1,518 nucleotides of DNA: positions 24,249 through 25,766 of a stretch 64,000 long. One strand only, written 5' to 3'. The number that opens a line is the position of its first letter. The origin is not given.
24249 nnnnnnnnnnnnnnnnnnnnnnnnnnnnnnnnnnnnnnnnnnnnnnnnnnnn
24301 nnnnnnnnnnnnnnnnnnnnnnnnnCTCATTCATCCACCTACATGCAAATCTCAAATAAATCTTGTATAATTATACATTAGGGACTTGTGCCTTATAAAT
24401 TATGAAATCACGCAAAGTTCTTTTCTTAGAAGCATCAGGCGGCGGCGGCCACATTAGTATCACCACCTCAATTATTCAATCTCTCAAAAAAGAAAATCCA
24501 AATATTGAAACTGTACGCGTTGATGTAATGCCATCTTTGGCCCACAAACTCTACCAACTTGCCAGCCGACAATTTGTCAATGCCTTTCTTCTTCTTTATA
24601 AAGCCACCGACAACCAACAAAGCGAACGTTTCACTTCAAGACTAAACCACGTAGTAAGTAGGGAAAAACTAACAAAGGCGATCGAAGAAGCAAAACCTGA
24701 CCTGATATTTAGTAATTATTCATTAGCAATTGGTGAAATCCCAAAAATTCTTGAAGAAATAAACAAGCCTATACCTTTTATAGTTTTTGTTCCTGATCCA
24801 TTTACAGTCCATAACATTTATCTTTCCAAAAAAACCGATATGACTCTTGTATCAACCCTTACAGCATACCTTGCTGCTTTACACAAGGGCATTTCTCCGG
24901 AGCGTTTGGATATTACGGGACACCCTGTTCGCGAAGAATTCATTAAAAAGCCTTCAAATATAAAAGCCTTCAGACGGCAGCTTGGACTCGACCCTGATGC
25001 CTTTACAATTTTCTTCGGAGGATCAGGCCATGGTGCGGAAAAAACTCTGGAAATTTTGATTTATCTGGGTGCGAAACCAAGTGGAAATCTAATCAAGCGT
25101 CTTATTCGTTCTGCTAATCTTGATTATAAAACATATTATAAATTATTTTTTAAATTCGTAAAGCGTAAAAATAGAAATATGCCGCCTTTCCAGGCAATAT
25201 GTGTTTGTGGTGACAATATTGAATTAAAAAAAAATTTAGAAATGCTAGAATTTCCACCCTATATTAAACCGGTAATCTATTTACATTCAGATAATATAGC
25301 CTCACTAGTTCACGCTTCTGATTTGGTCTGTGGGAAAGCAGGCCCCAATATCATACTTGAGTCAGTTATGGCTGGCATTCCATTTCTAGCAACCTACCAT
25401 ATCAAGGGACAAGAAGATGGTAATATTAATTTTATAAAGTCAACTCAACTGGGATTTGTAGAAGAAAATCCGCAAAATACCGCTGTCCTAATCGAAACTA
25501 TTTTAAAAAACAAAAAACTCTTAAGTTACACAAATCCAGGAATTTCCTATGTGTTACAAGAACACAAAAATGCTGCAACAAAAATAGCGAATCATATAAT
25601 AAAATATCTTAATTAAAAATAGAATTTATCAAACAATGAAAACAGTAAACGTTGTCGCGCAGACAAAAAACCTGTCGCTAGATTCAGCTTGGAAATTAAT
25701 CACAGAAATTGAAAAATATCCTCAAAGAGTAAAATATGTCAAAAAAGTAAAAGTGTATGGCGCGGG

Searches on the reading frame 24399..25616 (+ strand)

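Call 40: search_protein_families(library=pfam, proteins=[window:24399-25616:+], max_evalue=0.001)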
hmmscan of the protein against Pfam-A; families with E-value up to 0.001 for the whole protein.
window:24399-25616:+ (405 aa): 2 families
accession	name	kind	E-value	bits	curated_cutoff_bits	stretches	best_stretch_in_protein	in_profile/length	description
PF06925.17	MGDG_synth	-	9.8e-14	52.2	25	1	48-177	39-169/169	Monogalactosyldiacylglycerol (MGDG) synthase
PF04101.22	Glyco_tran_28_C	-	0.00024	21.6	22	1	263-330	30-95/166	Glycosyltransferase family 28 C-terminal domain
